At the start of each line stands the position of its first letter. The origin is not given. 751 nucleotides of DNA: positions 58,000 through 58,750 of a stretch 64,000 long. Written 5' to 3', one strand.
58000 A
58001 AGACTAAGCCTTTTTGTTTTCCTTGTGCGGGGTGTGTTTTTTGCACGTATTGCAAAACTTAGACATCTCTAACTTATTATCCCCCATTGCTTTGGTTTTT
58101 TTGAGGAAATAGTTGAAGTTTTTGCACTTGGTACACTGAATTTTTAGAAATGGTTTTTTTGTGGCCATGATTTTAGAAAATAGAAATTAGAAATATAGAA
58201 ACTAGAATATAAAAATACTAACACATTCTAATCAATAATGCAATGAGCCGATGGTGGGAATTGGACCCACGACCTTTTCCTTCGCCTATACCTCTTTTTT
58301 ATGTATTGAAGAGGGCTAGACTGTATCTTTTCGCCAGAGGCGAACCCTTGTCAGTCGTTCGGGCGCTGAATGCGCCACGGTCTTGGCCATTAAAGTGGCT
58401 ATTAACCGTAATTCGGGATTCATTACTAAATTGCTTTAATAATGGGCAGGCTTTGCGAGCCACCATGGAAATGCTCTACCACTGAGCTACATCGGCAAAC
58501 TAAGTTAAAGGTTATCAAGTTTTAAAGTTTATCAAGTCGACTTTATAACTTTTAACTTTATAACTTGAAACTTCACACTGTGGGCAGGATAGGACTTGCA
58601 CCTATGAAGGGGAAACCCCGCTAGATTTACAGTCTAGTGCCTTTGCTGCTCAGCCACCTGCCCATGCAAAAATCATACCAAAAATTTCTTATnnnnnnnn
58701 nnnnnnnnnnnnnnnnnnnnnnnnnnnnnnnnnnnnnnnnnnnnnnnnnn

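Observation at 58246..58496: Compact 179-nt group I intron splitting the anticodon loop of tRNA-Thr(GGU)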

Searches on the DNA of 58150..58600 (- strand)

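Call 4: search_rna_families(source=window, start=58150, end=58600, threshold=evalue, max_evalue=10, show_alignments=5)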
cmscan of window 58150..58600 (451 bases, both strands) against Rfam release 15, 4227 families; matches with E-value up to 10: 8.
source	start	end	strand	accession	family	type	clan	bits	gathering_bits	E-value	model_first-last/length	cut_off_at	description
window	58488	58572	+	RF00885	MIR821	Gene; miRNA;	-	20.5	249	0.12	1-275/275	no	MIR821 microRNA precursor family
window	58517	58560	+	RF03817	mir-3836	Gene; miRNA;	-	19.3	100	0.82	1-91/91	no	mir-3836 microRNA precursor family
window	58514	58570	-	RF04172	MIR8675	Gene; miRNA;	-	18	90.8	1.2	1-95/95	no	MIR8675 microRNA precursor family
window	58150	58276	+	RF02911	Baculoviridae_NAE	Cis-reg;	-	16.3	51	6.2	36-200/200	5'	Baculoviridae Nucleocapsid Assembly essential Element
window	58513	58569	+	RF04172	MIR8675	Gene; miRNA;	-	14.9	90.8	8.4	1-95/95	no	MIR8675 microRNA precursor family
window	58508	58574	-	RF03423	mir-962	Gene; miRNA;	-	14.8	70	5.6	1-92/92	no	mir-962 microRNA precursor family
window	58437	58496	-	RF00005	tRNA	Gene; tRNA;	CL00001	13.8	29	6.6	1-71/71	no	tRNA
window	58187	58307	-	RF02909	rli117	Gene; sRNA;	-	12.5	87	1.1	138-251/272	no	Listeria sRNA rli117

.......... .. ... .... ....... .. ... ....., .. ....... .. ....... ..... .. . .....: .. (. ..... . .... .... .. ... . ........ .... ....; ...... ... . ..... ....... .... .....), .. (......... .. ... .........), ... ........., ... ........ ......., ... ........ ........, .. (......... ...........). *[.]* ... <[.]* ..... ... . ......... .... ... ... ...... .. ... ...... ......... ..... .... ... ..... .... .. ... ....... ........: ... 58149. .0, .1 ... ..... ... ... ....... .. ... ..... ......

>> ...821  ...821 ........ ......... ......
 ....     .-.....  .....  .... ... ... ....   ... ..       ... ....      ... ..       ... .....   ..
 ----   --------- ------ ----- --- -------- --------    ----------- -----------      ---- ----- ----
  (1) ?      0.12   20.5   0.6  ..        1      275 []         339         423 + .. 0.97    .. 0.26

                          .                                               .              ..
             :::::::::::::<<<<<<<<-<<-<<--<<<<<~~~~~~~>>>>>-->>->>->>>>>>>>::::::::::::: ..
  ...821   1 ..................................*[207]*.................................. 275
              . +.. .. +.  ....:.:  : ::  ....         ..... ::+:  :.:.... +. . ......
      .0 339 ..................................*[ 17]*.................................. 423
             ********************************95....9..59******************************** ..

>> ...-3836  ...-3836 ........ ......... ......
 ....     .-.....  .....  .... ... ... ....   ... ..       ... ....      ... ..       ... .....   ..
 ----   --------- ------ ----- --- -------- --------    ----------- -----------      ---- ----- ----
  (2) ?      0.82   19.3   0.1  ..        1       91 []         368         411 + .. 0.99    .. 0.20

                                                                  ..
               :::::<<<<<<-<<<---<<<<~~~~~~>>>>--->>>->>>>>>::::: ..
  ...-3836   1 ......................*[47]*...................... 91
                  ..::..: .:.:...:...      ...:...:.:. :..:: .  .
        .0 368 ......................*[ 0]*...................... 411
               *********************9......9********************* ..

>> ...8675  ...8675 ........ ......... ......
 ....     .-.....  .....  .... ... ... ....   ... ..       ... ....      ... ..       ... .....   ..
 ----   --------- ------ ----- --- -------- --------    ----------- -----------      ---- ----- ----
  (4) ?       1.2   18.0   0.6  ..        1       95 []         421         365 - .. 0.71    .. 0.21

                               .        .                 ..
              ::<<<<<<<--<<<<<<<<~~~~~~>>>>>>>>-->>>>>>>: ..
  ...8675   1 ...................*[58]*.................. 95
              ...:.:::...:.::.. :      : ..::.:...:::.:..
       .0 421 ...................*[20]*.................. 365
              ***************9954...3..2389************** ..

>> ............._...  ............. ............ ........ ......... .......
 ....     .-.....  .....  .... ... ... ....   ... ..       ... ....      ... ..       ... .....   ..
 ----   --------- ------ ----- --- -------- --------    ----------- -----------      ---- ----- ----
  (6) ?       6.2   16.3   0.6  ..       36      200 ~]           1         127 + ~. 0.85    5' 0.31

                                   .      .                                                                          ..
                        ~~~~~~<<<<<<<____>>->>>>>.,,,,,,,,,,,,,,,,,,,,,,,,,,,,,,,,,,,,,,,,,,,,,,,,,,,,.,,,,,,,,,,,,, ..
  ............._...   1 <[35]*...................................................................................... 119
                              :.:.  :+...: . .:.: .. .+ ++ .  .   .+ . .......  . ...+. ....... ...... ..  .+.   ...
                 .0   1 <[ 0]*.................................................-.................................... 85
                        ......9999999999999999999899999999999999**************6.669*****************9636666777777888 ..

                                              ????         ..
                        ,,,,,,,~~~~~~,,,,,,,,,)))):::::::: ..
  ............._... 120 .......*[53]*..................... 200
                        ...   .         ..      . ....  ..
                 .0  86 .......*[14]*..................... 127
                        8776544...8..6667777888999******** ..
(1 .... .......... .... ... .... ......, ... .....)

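Call 45: build_rna_model(alignment_id=A1, structure=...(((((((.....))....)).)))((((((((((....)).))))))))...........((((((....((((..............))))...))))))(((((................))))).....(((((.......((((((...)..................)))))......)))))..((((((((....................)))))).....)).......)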
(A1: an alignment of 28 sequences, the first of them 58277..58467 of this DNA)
Model R1 built from alignment A1 (28 sequences, 241 columns); structure: as given.
model positions 199; base pairs 51; branch points 5; effective number of sequences 1.49; information 0.591 bits per position. Calibrated on 0.2 Mb of random sequence (short: E-values are rough).
structure used (alignment columns):
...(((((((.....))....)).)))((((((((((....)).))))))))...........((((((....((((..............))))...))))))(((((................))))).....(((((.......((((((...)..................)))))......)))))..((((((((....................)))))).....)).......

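Call 47: search_with_rna_model(model_id=R1, sources=[window, L082, L083, L084, L002, L010, L013, L018, L086, L087, L088, L090, L091, L092, L093, L094, L095, L096, L097, L098, L099, L100, L101, L102, L103, L104, L105, L106, L107, L108, L109, L110, L111, L112, L113, L114, L115, L116, L117, L118, L119, L120, L121, L122, L123, L124, L125, L126, L127, L130, L131, L132, L133, L134, L135, L137, L138, L140, L141, L142, L143, L144, L145, L146, L149, L150, L151, L154, L155, L156, L158, L159, L160, L162, L163, L164, L165, L166, L167, L168, L169, L170, L171, L172, L173, L174, L176, L177, L178, L179, L180, L181, L182, L183, L184, L185, L186, L187, L188, L189], max_evalue=1, make_alignment=true, show_alignments=1)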
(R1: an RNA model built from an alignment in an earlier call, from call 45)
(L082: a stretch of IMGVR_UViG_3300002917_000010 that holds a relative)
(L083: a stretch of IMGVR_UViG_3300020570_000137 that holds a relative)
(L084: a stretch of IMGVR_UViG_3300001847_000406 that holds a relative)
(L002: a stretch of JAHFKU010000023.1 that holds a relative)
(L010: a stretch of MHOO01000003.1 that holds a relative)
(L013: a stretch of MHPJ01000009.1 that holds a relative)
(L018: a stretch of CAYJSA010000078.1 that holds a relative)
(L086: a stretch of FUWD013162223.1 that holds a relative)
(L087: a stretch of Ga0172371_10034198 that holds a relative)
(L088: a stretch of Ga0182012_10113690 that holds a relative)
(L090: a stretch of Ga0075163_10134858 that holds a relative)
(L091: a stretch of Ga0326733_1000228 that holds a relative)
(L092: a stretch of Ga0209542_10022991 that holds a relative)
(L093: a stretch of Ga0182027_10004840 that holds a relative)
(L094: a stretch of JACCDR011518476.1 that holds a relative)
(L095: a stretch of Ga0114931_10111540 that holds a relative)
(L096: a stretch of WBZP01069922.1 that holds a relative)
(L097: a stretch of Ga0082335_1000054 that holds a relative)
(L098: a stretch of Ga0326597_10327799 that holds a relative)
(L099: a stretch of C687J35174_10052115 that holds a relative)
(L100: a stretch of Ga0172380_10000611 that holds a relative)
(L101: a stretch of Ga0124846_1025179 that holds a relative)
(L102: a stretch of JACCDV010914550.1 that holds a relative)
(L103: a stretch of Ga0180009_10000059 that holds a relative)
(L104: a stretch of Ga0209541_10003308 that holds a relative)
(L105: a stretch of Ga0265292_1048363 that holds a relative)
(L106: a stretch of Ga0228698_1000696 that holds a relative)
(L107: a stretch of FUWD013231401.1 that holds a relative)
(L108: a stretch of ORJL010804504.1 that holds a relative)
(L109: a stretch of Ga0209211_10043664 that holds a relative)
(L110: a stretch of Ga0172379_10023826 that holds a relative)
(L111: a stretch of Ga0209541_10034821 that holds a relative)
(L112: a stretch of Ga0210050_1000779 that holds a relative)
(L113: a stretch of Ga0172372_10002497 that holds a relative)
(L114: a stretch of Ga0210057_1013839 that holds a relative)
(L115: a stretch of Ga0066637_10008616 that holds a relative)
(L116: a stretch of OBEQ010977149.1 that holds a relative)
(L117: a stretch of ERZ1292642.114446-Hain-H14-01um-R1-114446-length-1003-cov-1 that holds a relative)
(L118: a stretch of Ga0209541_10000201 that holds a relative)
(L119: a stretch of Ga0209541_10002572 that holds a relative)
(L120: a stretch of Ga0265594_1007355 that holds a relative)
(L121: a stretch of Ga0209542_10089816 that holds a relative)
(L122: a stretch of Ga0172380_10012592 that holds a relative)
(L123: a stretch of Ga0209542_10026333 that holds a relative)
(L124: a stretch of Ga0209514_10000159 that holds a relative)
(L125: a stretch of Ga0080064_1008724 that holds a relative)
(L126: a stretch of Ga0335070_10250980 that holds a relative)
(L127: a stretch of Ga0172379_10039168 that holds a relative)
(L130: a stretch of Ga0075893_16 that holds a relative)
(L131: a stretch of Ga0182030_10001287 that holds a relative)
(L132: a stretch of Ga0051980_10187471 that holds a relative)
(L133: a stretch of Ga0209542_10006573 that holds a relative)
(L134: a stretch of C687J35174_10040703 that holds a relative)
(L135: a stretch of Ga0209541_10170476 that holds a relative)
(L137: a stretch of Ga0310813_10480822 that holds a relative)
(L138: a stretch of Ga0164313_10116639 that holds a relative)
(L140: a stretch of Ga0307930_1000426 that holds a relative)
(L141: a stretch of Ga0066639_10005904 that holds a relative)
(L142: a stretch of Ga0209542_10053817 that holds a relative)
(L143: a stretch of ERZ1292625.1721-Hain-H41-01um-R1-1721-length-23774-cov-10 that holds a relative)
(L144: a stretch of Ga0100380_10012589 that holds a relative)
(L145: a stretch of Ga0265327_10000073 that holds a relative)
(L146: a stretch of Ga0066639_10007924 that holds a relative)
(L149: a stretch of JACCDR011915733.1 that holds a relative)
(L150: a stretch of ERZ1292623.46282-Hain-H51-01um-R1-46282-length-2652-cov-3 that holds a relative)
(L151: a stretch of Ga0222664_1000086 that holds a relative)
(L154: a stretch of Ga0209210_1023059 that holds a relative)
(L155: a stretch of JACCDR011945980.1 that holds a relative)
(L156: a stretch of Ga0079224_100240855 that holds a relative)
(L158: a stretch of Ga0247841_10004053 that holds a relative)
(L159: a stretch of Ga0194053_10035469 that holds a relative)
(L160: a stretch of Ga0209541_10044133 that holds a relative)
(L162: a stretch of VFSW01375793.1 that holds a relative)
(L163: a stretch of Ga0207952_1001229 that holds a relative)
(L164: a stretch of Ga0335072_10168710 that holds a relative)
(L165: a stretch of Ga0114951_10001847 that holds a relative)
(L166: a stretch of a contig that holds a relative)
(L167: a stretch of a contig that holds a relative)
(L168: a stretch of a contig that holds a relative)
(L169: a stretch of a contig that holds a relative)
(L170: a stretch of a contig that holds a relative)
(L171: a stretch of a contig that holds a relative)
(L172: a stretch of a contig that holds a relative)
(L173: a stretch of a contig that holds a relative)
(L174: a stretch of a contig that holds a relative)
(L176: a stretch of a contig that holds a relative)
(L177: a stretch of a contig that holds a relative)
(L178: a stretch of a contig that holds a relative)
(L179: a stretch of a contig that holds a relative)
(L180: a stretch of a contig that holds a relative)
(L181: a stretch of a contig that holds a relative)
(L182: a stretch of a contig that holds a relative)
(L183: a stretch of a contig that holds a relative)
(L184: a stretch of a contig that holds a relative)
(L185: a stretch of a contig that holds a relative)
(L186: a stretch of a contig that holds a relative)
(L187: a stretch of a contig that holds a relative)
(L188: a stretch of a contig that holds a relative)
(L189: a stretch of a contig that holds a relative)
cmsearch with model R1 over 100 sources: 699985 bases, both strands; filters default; matches with E-value up to 1: 103.
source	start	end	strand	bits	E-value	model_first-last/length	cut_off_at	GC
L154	194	382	-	199.6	5.6e-56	1-199/199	no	0.49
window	58277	58467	-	198.5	1.2e-55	1-199/199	no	0.47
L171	987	1180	+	197.1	3.2e-55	1-199/199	no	0.49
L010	4058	4260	+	195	1.3e-54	1-199/199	no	0.4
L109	1528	1720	+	194.7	1.6e-54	1-199/199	no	0.54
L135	129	330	-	194.6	1.7e-54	1-199/199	no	0.49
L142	4126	4307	-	194.3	2.1e-54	1-199/199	no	0.51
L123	2523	2707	-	194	2.6e-54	1-199/199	no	0.5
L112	5915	6098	-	193.4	3.7e-54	1-199/199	no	0.49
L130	2900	3095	-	192.6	6.3e-54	1-199/199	no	0.52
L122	2828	3026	+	192.4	7.3e-54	1-199/199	no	0.54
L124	4215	4422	-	190.8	2.2e-53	1-199/199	no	0.57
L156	1441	1629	-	190.7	2.3e-53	1-199/199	no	0.56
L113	2263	2468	-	189.9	4.1e-53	1-199/199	no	0.41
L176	7779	7978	-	189.7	4.5e-53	1-199/199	no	0.42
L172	2265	2464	+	189.3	5.9e-53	1-199/199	no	0.51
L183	2560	2747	-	188.8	8.2e-53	1-199/199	no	0.41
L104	3747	3930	+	188.2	1.2e-52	1-199/199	no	0.52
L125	6678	6885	+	187.9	1.6e-52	1-199/199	no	0.51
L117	731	914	-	187.1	2.6e-52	1-199/199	no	0.48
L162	937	1141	+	186.7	3.5e-52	1-199/199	no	0.52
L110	816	1019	-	186.6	3.7e-52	1-199/199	no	0.49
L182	2156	2343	-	186.5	4.1e-52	1-199/199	no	0.42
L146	8513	8714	+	185.7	6.8e-52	1-199/199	no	0.48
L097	2340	2540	-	185.6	7.3e-52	1-199/199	no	0.53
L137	792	979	+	185.3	9e-52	1-199/199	no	0.57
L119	9708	9921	-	185.1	1e-51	1-199/199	no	0.44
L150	1190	1384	-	185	1.1e-51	1-199/199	no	0.59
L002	4758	4994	+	183.5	3.1e-51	1-199/199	no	0.42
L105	484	683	+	183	4.1e-51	1-199/199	no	0.5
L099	552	758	-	182.9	4.5e-51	1-199/199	no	0.57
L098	532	726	-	182.8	4.8e-51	1-199/199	no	0.5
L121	2075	2271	+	182.1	7.8e-51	1-199/199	no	0.57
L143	14028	14227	+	181.8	9.6e-51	1-199/199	no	0.46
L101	1398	1603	-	181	1.6e-50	1-199/199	no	0.49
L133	1146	1333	+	180.9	1.8e-50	1-199/199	no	0.45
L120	5839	6045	+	180.8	1.8e-50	1-199/199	no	0.44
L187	2835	3029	-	180.3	2.5e-50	1-199/199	no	0.55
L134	3266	3462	+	180.3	2.6e-50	1-199/199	no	0.57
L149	77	285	-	179.4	4.6e-50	1-199/199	no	0.47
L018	1205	1439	+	179.4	4.9e-50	1-199/199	no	0.43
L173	955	1156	+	179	6e-50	1-199/199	no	0.46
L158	8644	8852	-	178.5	8.9e-50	1-199/199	no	0.43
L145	8626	8828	-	178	1.2e-49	1-199/199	no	0.45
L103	1341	1547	-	177.9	1.3e-49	1-199/199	no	0.39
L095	822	1031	+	177.2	2.1e-49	1-199/199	no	0.45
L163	287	491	+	176.8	2.7e-49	1-199/199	no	0.43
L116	1048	1252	+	176.2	4.1e-49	1-199/199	no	0.55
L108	7128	7324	+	175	9.5e-49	1-199/199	no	0.56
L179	38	245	+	174.6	1.2e-48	1-199/199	no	0.47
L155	898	1101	-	174.6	1.2e-48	1-199/199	no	0.45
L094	27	234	+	174.5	1.3e-48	1-199/199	no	0.47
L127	1053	1268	-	174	1.8e-48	1-199/199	no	0.45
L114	2491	2691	+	173.8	2.1e-48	1-199/199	no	0.43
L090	2154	2371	-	173.6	2.3e-48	1-199/199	no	0.48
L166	1108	1299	+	172.8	4.1e-48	1-199/199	no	0.49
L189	4035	4249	+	171.6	9.4e-48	1-199/199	no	0.52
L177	5894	6104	-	170.5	2e-47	1-199/199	no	0.55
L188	1323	1518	+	170.5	2e-47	1-199/199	no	0.5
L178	2648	2850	-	169.5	3.9e-47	1-199/199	no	0.57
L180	233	435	+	169.3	4.4e-47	1-199/199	no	0.52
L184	2026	2251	+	169.2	4.5e-47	1-199/199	no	0.44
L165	9160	9358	+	169.1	4.8e-47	1-199/199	no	0.49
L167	1164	1378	+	168.8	6.1e-47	1-199/199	no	0.43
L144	6806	7008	-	168.2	9.3e-47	1-199/199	no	0.48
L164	1352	1567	+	167.3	1.7e-46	1-199/199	no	0.52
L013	4583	4782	+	167.2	1.7e-46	1-199/199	no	0.41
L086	104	320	-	166.9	2.2e-46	1-199/199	no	0.49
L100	2332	2524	+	166.3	3.3e-46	1-199/199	no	0.46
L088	890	1114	-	166.2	3.6e-46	1-199/199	no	0.43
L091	11602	11815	-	166.1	3.8e-46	1-199/199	no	0.45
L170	3221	3456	-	165.7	5e-46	1-199/199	no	0.5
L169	2417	2634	+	165.4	6.1e-46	1-199/199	no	0.53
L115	888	1098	-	164.7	9.5e-46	1-199/199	no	0.61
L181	2070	2290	+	164.7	9.5e-46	1-199/199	no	0.57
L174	3900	4113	+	163.8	1.7e-45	1-199/199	no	0.44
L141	4735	4945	+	163.3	2.4e-45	1-199/199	no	0.5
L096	1177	1392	+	163.3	2.4e-45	1-199/199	no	0.51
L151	7792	8003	-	163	3e-45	1-199/199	no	0.47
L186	10308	10529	-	162.1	5.3e-45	1-199/199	no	0.45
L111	3808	4013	+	161.3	9.2e-45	1-199/199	no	0.4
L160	3872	4139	+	161.3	9.2e-45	1-199/199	no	0.47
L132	418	632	+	160.8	1.3e-44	1-199/199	no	0.47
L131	8261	8487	-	160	2.3e-44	1-199/199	no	0.43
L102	2472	2689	+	158.3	7.1e-44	1-199/199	no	0.45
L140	5135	5350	-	158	8.7e-44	1-199/199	no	0.51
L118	1304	1510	-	157.8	1e-43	1-199/199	no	0.46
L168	5268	5487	-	157.1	1.6e-43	1-199/199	no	0.51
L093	1580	1799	-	156.2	2.9e-43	1-199/199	no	0.52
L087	2455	2666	-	155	6.8e-43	1-199/199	no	0.4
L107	3233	3447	+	154.3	1.1e-42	1-199/199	no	0.45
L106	357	571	+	154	1.3e-42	1-199/199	no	0.48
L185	2016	2229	-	152.4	3.7e-42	1-199/199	no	0.62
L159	998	1213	+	149.5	2.7e-41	1-199/199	no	0.4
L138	104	318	-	147.7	9e-41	1-199/199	no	0.43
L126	1441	1652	-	147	1.5e-40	1-199/199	no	0.45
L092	5129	5341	+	146.9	1.5e-40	1-199/199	no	0.51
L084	1868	2066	-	137.4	9.2e-38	1-199/199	no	0.44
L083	6733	6941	+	127.8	5.9e-35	1-199/199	no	0.45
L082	3083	3288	+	125.1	3.7e-34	1-199/199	no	0.45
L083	7563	7754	+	116.5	1.2e-31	1-199/199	no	0.45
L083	6274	6471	+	113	1.3e-30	1-199/199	no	0.45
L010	3745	3962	+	17.6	0.011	1-199/199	no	0.43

Alignment A2: 103 matches aligned to the model, 454 columns, each read 5' to 3' on its own strand. Consensus structure (alignment columns), stored with it:
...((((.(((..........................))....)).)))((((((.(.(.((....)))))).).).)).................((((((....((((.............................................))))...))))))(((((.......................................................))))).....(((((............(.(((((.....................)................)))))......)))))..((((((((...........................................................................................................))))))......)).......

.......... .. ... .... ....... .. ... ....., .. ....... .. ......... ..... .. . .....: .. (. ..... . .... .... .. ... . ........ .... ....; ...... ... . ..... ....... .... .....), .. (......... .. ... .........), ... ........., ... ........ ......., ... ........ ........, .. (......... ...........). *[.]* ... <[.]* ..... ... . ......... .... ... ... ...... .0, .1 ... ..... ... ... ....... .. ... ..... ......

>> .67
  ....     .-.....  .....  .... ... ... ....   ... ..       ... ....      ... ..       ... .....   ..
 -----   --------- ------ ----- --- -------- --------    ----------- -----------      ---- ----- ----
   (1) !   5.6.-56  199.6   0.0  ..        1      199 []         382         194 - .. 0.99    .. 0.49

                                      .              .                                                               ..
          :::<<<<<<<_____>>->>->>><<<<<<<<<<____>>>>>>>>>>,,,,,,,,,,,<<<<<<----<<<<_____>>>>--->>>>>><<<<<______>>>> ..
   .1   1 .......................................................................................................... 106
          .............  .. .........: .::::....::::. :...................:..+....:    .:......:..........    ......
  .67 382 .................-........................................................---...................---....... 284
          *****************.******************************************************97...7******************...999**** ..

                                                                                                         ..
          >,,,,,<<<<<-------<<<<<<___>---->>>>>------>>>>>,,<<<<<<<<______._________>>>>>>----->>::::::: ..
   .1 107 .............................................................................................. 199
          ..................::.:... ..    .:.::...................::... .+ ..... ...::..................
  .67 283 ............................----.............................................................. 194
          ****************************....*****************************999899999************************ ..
